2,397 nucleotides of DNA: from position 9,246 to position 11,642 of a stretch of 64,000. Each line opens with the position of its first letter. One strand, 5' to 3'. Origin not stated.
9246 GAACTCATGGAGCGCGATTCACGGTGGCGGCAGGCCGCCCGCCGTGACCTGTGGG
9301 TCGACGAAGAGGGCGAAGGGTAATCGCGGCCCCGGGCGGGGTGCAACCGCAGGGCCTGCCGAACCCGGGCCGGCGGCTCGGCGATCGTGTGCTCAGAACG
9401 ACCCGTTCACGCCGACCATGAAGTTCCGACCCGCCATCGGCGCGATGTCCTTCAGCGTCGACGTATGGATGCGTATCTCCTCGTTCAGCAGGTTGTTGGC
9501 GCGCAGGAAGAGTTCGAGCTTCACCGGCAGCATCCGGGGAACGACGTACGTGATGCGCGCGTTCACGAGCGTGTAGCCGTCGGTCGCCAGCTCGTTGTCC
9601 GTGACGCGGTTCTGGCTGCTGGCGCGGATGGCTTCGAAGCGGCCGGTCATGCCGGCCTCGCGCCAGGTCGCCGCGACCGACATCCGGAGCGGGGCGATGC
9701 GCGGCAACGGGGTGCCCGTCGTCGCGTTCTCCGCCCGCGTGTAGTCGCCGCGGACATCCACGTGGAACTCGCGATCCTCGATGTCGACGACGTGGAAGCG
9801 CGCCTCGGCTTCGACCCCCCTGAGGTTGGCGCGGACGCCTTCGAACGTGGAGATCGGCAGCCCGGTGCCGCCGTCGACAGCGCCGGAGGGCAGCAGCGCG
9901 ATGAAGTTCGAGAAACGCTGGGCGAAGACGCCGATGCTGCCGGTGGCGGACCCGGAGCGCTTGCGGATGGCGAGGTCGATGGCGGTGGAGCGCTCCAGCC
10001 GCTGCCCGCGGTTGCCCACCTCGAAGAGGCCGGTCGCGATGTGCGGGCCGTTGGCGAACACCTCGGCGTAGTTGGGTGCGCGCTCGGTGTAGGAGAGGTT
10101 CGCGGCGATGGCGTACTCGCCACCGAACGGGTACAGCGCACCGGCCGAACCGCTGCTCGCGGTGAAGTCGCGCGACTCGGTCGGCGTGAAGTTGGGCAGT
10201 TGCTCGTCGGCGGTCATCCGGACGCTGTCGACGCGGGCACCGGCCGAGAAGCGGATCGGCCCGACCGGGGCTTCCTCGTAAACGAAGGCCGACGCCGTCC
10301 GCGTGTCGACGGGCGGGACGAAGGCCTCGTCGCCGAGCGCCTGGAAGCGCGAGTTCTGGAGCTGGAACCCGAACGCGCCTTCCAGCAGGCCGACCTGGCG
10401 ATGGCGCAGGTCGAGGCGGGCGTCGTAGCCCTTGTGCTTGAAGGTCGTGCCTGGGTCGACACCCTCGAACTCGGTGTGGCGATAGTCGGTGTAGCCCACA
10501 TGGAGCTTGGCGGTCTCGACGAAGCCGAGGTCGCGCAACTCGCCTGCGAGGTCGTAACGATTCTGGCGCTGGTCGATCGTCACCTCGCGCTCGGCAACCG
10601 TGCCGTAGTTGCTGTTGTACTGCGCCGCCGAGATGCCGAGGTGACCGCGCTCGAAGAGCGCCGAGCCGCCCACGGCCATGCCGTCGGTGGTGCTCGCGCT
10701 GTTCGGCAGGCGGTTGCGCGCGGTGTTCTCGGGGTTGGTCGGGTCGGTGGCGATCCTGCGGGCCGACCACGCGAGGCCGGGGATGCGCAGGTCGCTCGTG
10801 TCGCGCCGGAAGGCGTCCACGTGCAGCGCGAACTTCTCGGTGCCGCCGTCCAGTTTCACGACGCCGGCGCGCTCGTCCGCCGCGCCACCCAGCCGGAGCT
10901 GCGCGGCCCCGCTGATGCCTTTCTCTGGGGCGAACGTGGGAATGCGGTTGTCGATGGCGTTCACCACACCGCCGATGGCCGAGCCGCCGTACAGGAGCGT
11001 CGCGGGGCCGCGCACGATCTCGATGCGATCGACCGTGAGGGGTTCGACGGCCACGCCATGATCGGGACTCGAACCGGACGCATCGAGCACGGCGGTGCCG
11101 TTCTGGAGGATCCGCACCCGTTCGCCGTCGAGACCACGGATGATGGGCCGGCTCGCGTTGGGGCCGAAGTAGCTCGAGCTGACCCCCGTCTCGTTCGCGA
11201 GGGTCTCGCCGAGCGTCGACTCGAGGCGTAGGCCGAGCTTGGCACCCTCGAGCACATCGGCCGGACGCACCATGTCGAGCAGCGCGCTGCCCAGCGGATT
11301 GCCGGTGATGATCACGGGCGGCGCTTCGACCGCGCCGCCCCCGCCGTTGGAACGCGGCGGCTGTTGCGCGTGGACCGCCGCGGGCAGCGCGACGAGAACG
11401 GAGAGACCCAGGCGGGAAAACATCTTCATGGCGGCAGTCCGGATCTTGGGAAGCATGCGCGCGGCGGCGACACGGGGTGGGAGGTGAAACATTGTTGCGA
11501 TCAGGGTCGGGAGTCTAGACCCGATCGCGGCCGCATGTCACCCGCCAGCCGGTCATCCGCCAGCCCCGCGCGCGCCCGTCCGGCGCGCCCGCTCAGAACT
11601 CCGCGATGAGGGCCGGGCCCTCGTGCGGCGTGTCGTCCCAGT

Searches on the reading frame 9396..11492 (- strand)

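Call 75: search_protein_families(library=pfam, proteins=[window:9396-11492:-], max_evalue=0.00001)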
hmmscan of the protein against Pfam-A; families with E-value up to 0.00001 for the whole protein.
window:9396-11492:- (699 aa): 2 families
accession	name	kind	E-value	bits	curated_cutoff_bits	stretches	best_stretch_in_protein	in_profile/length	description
PF00593.30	TonB_dep_Rec_b-barrel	-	4.4e-35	122.8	27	1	278-668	38-436/436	TonB dependent receptor-like, beta-barrel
PF07715.20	Plug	-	6.5e-18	65.6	23.9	1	75-176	6-107/107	TonB-dependent Receptor Plug Domain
